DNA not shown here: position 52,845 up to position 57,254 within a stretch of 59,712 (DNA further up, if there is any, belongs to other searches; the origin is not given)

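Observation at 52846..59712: Complete, compact type II-A CRISPR-Cas9 locus in a PVC-like genome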

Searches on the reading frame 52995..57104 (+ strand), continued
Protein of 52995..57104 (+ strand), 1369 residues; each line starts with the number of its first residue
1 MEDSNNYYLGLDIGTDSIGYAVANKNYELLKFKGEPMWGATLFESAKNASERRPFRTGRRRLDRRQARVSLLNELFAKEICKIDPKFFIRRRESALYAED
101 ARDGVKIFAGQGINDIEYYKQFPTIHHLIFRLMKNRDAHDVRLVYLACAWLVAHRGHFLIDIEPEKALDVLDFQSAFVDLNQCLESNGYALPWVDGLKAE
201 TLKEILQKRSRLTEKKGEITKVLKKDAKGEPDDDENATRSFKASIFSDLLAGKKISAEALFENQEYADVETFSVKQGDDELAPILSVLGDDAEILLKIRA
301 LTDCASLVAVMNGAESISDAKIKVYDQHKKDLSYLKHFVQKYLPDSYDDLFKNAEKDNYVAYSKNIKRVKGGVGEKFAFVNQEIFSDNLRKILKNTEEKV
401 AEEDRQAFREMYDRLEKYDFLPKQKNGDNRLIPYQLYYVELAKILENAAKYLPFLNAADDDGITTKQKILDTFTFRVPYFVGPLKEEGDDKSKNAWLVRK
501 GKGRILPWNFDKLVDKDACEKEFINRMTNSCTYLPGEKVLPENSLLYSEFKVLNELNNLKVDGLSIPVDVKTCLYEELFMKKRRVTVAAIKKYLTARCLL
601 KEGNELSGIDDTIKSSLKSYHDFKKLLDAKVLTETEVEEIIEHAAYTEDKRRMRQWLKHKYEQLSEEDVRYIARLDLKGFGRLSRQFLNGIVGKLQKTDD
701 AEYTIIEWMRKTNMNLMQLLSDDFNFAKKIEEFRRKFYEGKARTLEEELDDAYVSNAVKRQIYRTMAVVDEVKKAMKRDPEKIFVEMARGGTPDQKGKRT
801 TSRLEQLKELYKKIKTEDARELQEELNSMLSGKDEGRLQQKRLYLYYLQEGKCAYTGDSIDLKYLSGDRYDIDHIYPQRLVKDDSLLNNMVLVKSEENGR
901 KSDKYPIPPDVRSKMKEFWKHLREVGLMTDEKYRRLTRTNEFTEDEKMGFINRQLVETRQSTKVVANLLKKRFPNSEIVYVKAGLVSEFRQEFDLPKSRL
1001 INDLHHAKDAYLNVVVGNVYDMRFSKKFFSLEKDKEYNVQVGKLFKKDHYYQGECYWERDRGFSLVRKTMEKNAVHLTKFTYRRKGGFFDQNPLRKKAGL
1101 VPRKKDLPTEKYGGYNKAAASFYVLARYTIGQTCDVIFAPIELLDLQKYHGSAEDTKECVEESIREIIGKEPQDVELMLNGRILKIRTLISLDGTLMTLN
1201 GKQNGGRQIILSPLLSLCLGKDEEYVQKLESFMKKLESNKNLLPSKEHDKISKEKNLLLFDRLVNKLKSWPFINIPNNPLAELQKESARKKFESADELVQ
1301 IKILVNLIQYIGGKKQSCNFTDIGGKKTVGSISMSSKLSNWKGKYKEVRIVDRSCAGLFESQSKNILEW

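Call 16: find_related_loci(query=window:52995-57104:+, collection=genome_contigs, flank=10000)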
Query window:52995-57104:+ (1369 aa) in genome_contigs; peptide patterns used: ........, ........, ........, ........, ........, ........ (x = any residue, [..] = any of these).
64 stretches matched a pattern; 44 encode a relative of the query (tblastn E <= 1e-3); 44 distinct loci.
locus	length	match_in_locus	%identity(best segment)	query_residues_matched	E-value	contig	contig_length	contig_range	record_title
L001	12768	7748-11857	73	1-1369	0e+0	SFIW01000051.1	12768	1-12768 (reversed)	MAG: Planctomycetaceae bacterium isolate W1P25.044 Contig2260, whole genome shotgun sequence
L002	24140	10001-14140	68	1-1366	0e+0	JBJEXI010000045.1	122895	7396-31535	MAG: Thermoguttaceae bacterium isolate PUUB40_bin.050 NODE_38_length_122895_cov_8.882856, whole genome shotgun sequence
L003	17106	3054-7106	53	7-1368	0e+0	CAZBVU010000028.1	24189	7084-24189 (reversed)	MAG TPA_asm: uncultured Oscillospiraceae bacterium isolate SRP313737_co1_141 genome assembly, contig: NODE_3238_length_2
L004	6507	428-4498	47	7-1368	0e+0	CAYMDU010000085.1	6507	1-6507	MAG TPA_asm: uncultured Eubacteriales bacterium isolate SRP225648_co1_968 genome assembly, contig: NODE_30369_length_650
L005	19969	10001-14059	47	7-1368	0e+0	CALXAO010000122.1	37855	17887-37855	MAG: uncultured Clostridia bacterium isolate E09__bin235 genome assembly, contig: E09__k127_7133382, whole genome shotgu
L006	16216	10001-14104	47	6-1368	0e+0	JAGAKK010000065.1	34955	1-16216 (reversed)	MAG: Clostridia bacterium isolate RGIG8523 Water_deer_Cecum-2__c402063, whole genome shotgun sequence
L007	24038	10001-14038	46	4-1368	0e+0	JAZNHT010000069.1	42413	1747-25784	MAG: Eubacteriales bacterium isolate T1900044691_TS20190157.MAGScoT_cleanbin_000002 SGB_1749_k141_2233566, whole genome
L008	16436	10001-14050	46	3-1368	0e+0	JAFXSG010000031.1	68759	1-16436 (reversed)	MAG: Clostridia bacterium isolate RGIG6699 Sheep_Rumen-2__c687422, whole genome shotgun sequence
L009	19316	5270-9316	47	4-1368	0e+0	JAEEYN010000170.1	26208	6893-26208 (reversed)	MAG: Bacillota bacterium isolate Tb.RUG.61 k141_8500772_flag=0_multi=30.0903_len=26208, whole genome shotgun sequence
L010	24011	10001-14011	45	7-1365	0e+0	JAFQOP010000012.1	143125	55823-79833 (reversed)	MAG: Clostridia bacterium isolate RGIG2009 Goat_Colon-1__c648916, whole genome shotgun sequence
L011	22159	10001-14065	46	7-1367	0e+0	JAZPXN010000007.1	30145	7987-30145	MAG: Eubacteriales bacterium isolate T1900044652_TS20190118.MAGScoT_cleanbin_000004 SGB_1430_k141_3050561, whole genome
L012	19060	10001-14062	46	7-1365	0e+0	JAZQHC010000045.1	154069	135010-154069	MAG: Eubacteriales bacterium isolate T1900044629_TS20190095.MAGScoT_cleanbin_000008 SGB_996_k141_187791, whole genome sh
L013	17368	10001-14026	45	6-1368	0e+0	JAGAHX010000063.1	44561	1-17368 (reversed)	MAG: Bacillota bacterium isolate RGIG8458 Water_deer_Abomasum.Co__c526889, whole genome shotgun sequence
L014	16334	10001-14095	45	1-1368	0e+0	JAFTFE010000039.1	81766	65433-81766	MAG: Lachnospiraceae bacterium isolate RGIG3763 Roe_deer_Abomasum-2__c36134, whole genome shotgun sequence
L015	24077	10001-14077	45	7-1368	0e+0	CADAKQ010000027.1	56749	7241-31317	MAG: uncultured Lachnospiraceae bacterium isolate RUG13380 genome assembly, contig: RUG13380_asm_27, whole genome shotgu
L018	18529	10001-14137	45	7-1369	0e+0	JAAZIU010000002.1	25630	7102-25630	MAG: Clostridiales bacterium isolate AS21ysBPME_12 15720_AS21, whole genome shotgun sequence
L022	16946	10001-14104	44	7-1369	0e+0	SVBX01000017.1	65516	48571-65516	MAG: Selenomonas ruminantium isolate SIG239 NODE_597_length_65516_cov_19.815553, whole genome shotgun sequence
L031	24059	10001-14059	43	7-1369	0e+0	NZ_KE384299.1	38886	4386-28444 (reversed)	Acidaminococcus intestini DSM 21505 H503DRAFT_scaffold00024.24, whole genome shotgun sequence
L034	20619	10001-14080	46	4-1367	0e+0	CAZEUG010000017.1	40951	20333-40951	MAG TPA_asm: uncultured Oscillospiraceae bacterium isolate SRP350583_co3_72 genome assembly, contig: NODE_873_length_409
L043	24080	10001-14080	46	4-1367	0e+0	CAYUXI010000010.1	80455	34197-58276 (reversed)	MAG TPA_asm: uncultured Oscillospiraceae bacterium isolate binchicken_co370_216 genome assembly, contig: NODE_436_length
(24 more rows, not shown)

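Call 35: find_encoding_contigs(protein=window:52995-57104:+, flank=10000, max_places=6)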
Protein window:52995-57104:+ (1369 aa): no gene with exactly this product is on record in the collection.

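Call 36: find_encoding_contigs(protein=P0001, flank=10000, max_places=3)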
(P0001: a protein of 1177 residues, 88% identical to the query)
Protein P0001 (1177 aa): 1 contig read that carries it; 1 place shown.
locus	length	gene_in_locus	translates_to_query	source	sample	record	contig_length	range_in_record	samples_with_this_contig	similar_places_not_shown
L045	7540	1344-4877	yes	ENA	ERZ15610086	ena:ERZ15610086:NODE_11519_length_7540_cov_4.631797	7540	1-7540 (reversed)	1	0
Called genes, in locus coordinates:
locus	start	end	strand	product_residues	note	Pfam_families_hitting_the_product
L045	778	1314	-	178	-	-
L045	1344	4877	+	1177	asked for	PF16592:Cas9_REC, PF13395:HNH_4, PF22702:Cas9_RuvC, PF16595:Cas9_PI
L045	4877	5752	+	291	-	PF01867:Cas_Cas1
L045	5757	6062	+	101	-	PF09827:CRISPR_Cas2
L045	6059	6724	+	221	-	PF09711:Cas_Csn2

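Call 73: find_encoding_contigs(protein=P0006, flank=10000, max_places=2)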
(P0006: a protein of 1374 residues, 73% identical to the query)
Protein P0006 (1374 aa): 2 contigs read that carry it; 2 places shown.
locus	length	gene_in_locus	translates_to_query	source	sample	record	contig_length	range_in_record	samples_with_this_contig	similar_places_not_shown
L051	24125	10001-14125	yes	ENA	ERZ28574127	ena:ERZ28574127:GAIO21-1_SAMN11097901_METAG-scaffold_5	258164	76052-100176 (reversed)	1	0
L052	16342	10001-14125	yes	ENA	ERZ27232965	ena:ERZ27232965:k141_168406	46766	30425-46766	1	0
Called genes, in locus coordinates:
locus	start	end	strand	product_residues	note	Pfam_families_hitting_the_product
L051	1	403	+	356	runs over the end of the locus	PF07963:N_methyl, PF07596:SBP_bac_10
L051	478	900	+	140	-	-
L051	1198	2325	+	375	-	PF07963:N_methyl, PF07596:SBP_bac_10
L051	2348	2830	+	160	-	-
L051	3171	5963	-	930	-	PF03030:H_PPase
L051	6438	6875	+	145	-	-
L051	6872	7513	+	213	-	-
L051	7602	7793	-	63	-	-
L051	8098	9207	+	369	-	PF07963:N_methyl, PF07596:SBP_bac_10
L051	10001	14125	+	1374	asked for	PF16593:Cas9-BH, PF16592:Cas9_REC, PF13395:HNH_4, PF22702:Cas9_RuvC, PF16595:Cas9_PI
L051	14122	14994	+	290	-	PF01867:Cas_Cas1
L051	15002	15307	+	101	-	PF09827:CRISPR_Cas2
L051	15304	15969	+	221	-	PF09711:Cas_Csn2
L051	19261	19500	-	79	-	-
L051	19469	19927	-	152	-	-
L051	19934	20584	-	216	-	-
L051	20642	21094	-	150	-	-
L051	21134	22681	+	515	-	PF00295:Glyco_hydro_28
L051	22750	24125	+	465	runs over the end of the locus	-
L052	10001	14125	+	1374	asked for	PF16593:Cas9-BH, PF16592:Cas9_REC, PF13395:HNH_4, PF22702:Cas9_RuvC, PF16595:Cas9_PI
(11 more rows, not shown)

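Call 74: find_encoding_contigs(protein=P0009, flank=10000, max_places=1)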
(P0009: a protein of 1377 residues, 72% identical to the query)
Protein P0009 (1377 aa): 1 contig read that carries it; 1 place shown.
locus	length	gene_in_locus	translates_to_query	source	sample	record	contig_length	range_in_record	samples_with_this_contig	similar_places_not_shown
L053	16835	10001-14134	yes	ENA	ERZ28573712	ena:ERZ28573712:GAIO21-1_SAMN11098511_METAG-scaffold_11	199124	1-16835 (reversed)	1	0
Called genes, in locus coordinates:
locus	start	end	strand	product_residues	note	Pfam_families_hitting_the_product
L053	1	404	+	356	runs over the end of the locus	PF07963:N_methyl, PF07596:SBP_bac_10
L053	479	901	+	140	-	-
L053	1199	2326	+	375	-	PF07963:N_methyl, PF07596:SBP_bac_10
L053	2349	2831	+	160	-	-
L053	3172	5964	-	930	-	PF03030:H_PPase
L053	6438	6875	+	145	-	-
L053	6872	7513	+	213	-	-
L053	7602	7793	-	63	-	-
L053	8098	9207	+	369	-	PF07963:N_methyl, PF07596:SBP_bac_10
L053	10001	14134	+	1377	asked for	PF16593:Cas9-BH, PF16592:Cas9_REC, PF13395:HNH_4, PF22702:Cas9_RuvC, PF16595:Cas9_PI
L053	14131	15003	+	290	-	PF01867:Cas_Cas1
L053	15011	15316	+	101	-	PF09827:CRISPR_Cas2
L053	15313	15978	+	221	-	PF09711:Cas_Csn2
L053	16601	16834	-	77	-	?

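Call 75: find_encoding_contigs(protein=P0002, flank=10000, max_places=1)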
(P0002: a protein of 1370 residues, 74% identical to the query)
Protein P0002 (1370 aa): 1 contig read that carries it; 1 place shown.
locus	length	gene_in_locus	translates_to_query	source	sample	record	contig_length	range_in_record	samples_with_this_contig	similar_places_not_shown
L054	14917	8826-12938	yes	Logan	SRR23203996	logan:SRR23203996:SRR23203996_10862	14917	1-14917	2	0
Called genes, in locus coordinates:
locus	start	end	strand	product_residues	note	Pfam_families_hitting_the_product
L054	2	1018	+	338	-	?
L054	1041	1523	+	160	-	-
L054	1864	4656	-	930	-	PF03030:H_PPase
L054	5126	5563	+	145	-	-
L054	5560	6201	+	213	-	-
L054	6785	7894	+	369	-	PF07963:N_methyl, PF07596:SBP_bac_10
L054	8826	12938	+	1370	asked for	PF16593:Cas9-BH, PF16592:Cas9_REC, PF13395:HNH_4, PF22702:Cas9_RuvC, PF16595:Cas9_PI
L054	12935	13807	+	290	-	PF01867:Cas_Cas1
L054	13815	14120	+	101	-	PF09827:CRISPR_Cas2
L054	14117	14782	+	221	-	PF09711:Cas_Csn2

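Call 76: find_encoding_contigs(protein=P0011, flank=10000, max_places=1)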
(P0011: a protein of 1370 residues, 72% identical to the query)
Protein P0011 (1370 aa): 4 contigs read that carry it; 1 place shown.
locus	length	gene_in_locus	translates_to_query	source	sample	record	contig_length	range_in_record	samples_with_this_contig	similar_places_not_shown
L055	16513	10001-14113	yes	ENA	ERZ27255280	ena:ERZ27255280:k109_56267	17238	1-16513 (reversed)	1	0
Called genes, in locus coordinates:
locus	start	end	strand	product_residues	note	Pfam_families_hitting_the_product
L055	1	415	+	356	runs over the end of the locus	PF07963:N_methyl, PF07596:SBP_bac_10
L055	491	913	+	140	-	-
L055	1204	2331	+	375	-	PF07963:N_methyl (weak), PF07596:SBP_bac_10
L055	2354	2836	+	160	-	-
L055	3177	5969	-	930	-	PF03030:H_PPase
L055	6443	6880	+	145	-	-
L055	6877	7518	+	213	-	-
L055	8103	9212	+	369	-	PF07963:N_methyl, PF07596:SBP_bac_10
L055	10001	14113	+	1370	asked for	PF16593:Cas9-BH, PF16592:Cas9_REC, PF13395:HNH_4, PF22702:Cas9_RuvC, PF16595:Cas9_PI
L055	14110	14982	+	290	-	PF01867:Cas_Cas1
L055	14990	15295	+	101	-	PF09827:CRISPR_Cas2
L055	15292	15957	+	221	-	PF09711:Cas_Csn2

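Call 90: list_cluster_members(proteins=[window:52995-57104:+, window:57104-57976:+, P0001])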
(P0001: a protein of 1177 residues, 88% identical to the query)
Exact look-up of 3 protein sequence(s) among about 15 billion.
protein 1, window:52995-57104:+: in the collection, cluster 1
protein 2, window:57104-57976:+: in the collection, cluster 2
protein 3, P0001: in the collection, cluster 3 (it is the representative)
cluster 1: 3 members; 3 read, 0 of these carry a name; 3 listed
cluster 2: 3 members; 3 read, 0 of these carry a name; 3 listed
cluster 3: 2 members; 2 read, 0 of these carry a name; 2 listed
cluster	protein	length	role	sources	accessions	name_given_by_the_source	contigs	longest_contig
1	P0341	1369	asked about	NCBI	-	-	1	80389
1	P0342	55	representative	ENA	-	-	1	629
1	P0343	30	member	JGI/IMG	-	-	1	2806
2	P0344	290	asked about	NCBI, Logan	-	-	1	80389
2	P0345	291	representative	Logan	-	-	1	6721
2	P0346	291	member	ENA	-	-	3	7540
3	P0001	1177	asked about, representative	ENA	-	-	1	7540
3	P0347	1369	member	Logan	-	-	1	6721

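Call 94: find_encoding_contigs(protein=P0347, flank=10000, max_places=2)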
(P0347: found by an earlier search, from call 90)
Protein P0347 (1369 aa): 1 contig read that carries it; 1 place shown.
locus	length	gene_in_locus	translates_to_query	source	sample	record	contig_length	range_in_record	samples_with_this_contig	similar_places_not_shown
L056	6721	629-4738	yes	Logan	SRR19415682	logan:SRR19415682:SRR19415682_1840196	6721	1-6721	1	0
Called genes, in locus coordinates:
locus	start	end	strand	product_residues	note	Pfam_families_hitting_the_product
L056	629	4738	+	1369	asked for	PF16593:Cas9-BH, PF16592:Cas9_REC, PF13395:HNH_4, PF22702:Cas9_RuvC, PF16595:Cas9_PI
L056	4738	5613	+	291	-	PF01867:Cas_Cas1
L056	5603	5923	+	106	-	PF09827:CRISPR_Cas2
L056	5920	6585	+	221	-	PF09711:Cas_Csn2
